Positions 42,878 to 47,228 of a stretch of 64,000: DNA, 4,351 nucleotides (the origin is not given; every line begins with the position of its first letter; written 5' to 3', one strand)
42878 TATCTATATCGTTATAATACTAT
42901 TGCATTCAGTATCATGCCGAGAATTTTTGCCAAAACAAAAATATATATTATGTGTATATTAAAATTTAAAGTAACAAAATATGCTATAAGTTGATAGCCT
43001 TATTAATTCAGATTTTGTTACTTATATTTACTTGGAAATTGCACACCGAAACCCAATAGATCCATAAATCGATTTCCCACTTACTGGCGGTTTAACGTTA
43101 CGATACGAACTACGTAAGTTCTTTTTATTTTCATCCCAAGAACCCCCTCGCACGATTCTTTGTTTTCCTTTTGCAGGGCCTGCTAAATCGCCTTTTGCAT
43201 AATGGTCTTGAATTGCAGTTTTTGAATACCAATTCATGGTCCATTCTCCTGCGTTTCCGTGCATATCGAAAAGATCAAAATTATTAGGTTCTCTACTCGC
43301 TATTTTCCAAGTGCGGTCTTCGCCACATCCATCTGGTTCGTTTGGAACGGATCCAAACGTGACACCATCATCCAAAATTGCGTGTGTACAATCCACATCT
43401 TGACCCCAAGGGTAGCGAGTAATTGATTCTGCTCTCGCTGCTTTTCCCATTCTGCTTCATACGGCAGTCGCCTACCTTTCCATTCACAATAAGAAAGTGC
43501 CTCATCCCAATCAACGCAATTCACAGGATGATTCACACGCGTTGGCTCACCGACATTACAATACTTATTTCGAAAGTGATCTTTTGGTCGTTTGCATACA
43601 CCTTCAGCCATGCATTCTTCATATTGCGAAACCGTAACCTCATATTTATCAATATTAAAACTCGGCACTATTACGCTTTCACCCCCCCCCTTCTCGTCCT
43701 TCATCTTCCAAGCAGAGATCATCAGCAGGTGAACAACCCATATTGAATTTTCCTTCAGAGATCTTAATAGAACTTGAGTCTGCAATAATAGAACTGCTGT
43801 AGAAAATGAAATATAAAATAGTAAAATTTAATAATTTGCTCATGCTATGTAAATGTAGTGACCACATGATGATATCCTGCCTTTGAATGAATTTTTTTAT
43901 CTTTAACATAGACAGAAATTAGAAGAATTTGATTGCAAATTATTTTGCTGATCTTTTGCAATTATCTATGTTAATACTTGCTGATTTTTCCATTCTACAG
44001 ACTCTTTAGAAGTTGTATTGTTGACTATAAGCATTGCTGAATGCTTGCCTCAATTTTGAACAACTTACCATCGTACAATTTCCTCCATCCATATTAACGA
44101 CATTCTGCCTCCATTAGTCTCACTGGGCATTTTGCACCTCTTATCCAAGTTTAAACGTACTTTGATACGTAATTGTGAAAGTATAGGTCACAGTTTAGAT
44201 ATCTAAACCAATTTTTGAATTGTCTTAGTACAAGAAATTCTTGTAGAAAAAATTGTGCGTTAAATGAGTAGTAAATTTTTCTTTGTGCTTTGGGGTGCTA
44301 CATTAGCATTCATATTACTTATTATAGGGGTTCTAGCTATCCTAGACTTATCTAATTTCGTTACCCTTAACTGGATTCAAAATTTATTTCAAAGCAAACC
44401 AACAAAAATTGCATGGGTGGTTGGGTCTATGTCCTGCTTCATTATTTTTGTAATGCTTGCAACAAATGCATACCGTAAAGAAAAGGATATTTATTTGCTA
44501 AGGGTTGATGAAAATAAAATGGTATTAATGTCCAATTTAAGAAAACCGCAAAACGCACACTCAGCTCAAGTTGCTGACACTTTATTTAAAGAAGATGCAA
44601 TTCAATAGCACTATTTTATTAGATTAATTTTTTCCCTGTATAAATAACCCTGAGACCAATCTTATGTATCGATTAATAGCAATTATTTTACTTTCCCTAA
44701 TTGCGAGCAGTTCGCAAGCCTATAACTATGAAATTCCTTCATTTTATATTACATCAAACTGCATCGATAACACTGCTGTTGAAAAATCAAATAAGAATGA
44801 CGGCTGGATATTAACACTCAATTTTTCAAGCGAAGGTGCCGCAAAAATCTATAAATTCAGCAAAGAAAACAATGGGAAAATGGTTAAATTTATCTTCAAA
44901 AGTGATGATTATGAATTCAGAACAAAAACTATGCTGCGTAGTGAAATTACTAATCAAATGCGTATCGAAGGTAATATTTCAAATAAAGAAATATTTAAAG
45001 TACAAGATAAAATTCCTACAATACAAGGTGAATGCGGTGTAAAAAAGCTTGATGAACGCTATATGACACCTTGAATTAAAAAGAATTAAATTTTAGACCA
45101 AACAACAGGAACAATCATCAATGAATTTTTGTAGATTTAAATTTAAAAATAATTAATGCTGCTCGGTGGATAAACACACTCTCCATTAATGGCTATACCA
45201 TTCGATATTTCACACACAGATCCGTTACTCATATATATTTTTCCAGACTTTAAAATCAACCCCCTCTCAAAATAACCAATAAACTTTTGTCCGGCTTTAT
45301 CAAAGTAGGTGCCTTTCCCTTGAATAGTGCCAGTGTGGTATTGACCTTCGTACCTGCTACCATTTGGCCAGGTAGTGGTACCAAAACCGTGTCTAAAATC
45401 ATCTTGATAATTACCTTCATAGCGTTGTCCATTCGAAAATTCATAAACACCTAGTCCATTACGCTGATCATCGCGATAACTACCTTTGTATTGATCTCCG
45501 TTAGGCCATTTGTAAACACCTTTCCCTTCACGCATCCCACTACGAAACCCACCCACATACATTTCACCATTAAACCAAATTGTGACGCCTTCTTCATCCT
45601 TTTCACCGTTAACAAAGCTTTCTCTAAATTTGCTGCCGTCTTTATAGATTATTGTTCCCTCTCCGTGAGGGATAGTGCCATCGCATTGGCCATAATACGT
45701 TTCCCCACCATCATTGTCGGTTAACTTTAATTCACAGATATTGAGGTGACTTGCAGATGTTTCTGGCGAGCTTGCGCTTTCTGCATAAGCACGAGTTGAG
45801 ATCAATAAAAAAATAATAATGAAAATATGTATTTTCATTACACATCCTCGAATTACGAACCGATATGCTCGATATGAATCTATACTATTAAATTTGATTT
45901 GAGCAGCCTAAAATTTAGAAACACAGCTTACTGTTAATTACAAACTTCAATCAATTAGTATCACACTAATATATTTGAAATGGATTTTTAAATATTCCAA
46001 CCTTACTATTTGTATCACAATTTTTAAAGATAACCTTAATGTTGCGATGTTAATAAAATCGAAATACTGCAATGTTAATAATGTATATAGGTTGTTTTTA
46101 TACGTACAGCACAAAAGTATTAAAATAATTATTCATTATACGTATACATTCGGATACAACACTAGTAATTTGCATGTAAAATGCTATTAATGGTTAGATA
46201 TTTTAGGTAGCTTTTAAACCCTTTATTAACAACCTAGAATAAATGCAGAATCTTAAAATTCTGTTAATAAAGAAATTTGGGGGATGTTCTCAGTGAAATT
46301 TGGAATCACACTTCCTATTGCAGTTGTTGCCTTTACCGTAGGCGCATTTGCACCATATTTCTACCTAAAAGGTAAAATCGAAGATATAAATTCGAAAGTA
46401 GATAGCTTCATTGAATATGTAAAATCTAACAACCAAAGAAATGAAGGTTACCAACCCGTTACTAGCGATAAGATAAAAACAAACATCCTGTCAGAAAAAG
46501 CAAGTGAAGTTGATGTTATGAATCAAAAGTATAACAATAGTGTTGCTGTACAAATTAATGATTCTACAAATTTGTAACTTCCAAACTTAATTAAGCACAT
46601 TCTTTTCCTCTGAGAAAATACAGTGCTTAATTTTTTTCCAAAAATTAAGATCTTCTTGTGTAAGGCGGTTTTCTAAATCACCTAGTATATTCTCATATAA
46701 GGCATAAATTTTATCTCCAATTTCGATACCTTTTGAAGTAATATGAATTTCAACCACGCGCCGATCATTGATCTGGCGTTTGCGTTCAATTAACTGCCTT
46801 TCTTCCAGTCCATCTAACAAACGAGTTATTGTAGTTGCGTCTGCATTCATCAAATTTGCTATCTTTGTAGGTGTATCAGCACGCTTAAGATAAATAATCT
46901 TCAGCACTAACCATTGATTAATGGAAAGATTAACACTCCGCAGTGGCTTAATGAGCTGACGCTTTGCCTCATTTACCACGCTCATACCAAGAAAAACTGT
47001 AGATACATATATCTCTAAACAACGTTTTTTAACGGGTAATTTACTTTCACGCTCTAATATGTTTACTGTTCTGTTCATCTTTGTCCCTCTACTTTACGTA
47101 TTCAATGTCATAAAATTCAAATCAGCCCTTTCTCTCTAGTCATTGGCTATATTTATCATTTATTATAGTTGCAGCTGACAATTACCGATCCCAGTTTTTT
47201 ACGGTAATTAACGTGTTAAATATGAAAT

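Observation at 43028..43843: FGE-sulfatase-family gene interrupted exactly at a G9 homopolymer: candidate phase-variable contingency locus, or decay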

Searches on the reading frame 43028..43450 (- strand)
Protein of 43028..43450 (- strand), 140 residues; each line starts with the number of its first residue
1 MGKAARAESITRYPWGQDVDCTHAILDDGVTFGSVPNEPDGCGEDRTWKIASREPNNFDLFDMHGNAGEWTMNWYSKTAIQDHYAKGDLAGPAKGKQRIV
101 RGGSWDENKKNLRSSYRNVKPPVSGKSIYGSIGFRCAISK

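Call 9: find_encoding_contigs(protein=window:43028-43450:-, flank=10000, max_places=10)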
Protein window:43028-43450:- (140 aa): no gene with exactly this product is on record in the collection.

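Call 26: list_cluster_members(proteins=[window:43031-43450:-, window:43303-43785:-, window:43303-43722:-, window:43303-43704:-, window:43682-43909:-, window:43682-43867:-, window:43682-43843:-, window:47886-48458:+, window:48313-48879:+, window:42651-42845:-])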
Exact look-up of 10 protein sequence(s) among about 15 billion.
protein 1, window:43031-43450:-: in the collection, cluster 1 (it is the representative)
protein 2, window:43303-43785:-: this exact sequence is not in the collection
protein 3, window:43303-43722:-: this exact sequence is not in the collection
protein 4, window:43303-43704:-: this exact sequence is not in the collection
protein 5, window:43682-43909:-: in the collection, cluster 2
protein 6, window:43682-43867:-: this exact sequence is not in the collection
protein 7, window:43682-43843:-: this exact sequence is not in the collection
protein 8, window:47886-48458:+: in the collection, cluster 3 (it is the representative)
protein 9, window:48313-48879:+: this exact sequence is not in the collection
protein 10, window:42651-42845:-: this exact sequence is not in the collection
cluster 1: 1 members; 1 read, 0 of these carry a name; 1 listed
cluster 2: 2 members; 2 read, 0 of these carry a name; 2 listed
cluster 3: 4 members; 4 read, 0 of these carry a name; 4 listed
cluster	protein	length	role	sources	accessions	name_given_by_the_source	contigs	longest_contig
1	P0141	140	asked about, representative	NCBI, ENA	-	-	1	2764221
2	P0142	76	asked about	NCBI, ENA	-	-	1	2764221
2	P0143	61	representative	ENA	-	-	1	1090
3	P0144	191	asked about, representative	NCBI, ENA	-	-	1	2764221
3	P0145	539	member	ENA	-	-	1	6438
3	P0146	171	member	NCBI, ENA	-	-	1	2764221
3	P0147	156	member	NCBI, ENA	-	-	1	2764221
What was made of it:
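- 43028..43441 (-): Segment 3 (frame C, the same genomic frame as segment 1): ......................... plus the stop codon, the C-terminal half of the domain. The 140-aa product is on record for the source genome (P0141, call 26).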

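Call 30: find_encoding_contigs(protein=P0143, flank=10000)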
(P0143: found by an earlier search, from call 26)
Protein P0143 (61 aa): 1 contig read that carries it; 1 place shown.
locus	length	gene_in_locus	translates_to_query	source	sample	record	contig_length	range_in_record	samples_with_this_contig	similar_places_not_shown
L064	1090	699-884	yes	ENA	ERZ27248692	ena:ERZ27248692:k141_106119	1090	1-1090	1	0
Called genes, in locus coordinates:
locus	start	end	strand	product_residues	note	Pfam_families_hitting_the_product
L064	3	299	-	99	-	?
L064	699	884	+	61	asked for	-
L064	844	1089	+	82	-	?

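Call 31: find_encoding_contigs(protein=P0145, flank=10000)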
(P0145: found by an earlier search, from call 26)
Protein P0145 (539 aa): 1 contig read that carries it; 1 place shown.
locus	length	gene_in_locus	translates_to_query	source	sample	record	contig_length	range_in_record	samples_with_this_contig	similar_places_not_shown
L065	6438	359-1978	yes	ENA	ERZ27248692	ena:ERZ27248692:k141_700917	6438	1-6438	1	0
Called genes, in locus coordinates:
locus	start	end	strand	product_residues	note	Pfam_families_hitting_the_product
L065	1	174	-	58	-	?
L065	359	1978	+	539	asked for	PF13431:TPR_17 (faint)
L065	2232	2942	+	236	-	PF01027:Bax1-I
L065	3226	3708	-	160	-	PF04461:YajQ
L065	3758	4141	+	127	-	PF04241:DUF423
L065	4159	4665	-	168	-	PF03473:MOSC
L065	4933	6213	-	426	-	PF02403:Seryl_tRNA_N, PF00587:tRNA-synt_2b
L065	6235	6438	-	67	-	?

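Call 35: find_homologous_proteins(query=P0141)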
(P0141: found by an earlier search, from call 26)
Query P0141 (140 aa): 115 proteins with E <= 0.001 among 142 candidates.
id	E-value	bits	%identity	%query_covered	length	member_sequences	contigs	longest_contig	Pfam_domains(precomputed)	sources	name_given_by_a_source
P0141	8.7e-94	329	100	100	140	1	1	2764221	PF03781.23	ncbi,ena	-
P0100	3.3e-73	262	81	99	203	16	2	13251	PF03781.23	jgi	jgi:iron(II)-dependent oxidoreductase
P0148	3.2e-68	246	76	97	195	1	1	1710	PF03781.23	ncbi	-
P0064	1.7e-67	244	79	96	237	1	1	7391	PF03781.23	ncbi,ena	-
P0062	1.2e-64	235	76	96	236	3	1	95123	PF03781.23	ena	-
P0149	1.6e-59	218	71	96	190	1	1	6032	PF03781.23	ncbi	ncbi:MAG: formylglycine-generating enzyme family protein, partial [Thiotrichaceae bacterium]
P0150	3.0e-58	214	70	97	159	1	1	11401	PF03781.23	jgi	jgi:iron(II)-dependent oxidoreductase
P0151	7.4e-56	206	67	96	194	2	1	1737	PF03781.23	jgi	-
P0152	9.1e-56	206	67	96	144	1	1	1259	PF03781.23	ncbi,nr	ncbi:MAG TPA: formylglycine-generating enzyme family protein, partial [Chromatiales bacterium]|nr:fo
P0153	1.8e-55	205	66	97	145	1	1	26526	PF03781.23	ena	-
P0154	3.5e-55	204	67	96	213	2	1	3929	PF03781.23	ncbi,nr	ncbi:MAG TPA: formylglycine-generating enzyme family protein, partial [Gammaproteobacteria bacterium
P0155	5.6e-55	203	67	96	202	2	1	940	PF03781.23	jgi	jgi:formylglycine-generating enzyme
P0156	3.4e-54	201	65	97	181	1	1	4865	PF03781.23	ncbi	-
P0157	7.6e-54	200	67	96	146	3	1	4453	PF03781.23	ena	-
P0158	7.8e-54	200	64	99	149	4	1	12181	PF03781.23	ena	-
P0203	5.5e-18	83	93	31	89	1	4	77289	PF03781.23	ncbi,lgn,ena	-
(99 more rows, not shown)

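Call 37: find_encoding_contigs(protein=P0203, flank=10000, max_places=6)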
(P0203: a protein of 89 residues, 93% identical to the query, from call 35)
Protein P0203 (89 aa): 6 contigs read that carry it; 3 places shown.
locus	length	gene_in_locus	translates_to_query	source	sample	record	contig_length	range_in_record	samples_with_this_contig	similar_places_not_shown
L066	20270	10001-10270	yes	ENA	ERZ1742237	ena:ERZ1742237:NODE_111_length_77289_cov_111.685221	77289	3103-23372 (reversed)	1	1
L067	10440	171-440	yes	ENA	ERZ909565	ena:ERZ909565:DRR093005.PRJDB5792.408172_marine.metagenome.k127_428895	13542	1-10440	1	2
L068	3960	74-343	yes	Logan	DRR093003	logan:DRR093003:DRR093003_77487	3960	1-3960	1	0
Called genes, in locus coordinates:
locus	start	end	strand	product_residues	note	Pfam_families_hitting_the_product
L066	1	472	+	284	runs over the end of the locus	PF13489:Methyltransf_23, PF01135:PCMT, PF01209:Ubie_methyltran, PF13649:Methyltransf_25, PF13847:Methyltransf_31, PF08241:Methyltransf_11, PF08242:Methyltransf_12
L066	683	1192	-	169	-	PF05751:FixH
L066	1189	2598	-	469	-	PF12801:Fer4_5, PF12838:Fer4_7 (faint), PF13187:Fer4_9 (faint), PF13746:Fer4_18, PF11614:FixG_C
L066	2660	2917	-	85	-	-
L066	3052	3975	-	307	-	PF14715:FixP_N, PF00034:Cytochrom_C (weak), PF13442:Cytochrome_CBB3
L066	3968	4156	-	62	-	PF05545:FixQ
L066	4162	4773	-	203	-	PF02433:FixO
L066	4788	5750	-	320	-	PF00115:COX1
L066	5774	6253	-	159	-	PF00115:COX1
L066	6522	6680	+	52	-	PF12156:ATPase-cat_bd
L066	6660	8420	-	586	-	PF02690:Na_Pi_cotrans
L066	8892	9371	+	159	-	PF04542:Sigma70_r2, PF04545:Sigma70_r4 (faint), PF08281:Sigma70_r4_2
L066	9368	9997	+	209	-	-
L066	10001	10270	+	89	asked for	PF03781:FGE-sulfatase (faint)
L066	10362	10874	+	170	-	-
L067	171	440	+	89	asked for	PF03781:FGE-sulfatase (faint)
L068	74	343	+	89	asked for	PF03781:FGE-sulfatase (faint)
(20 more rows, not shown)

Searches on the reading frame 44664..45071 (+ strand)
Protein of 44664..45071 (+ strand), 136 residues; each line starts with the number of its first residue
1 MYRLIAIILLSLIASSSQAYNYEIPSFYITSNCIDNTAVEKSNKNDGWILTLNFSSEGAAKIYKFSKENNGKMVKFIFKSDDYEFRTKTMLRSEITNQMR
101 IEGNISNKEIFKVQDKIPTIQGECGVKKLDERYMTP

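Call 15: search_protein_families(library=pfam, proteins=[window:44664-45071:+], max_evalue=0.01)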
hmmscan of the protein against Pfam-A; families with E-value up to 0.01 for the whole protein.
window:44664-45071:+ (136 aa): 1 family
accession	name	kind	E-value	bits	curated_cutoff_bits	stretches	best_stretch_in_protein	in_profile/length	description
PF22599.2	SecDF_P1_head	-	1.5e-06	28.5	27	1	28-109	20-99/114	SecDF, P1 head subdomain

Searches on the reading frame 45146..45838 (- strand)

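Call 15: search_protein_families(library=pfam, proteins=[window:45146-45838:-], max_evalue=0.01)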
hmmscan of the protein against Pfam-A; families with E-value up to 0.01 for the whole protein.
window:45146-45838:- (231 aa): 1 family
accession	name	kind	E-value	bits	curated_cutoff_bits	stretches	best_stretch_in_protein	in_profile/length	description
PF02493.26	MORN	-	4.5e-24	83.3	22.5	3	140-162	1-23/23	MORN repeat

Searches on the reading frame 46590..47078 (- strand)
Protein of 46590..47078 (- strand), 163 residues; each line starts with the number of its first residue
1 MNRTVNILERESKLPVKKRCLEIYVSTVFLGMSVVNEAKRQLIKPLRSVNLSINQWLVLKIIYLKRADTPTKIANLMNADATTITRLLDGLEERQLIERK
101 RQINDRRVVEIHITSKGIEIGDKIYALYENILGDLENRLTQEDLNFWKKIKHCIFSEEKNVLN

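Call 14: search_protein_families(library=pfam, proteins=[window:46590-47078:-], max_evalue=0.01)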
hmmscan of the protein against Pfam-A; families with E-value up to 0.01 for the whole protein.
window:46590-47078:- (163 aa): 7 families
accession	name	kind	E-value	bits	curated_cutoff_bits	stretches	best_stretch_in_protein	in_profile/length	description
PF01047.28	MarR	-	7.5e-14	51.8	24.6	1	51-109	1-59/59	MarR family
PF22381.2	Staph_reg_Sar_Rot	-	3.7e-11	43.4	27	1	42-124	2-85/85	Transcriptional regulator SarA/Rot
PF12802.13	MarR_2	-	6.3e-08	33.1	27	1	50-107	2-60/61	MarR family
PF13463.12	HTH_27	-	8.8e-06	26.3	22.2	1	52-117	2-68/68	Winged helix DNA-binding domain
PF25213.1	HVO_A0261_N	-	0.00058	20.1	35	1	66-101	23-58/86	HVO_A0261 N-terminal domain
PF13545.12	HTH_Crp_2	-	0.0025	18.2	27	1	71-105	26-63/70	Crp-like helix-turn-helix domain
PF14394.12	DUF4423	-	0.0085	16.3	30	0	55-104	23-72/165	Domain of unknown function (DUF4423)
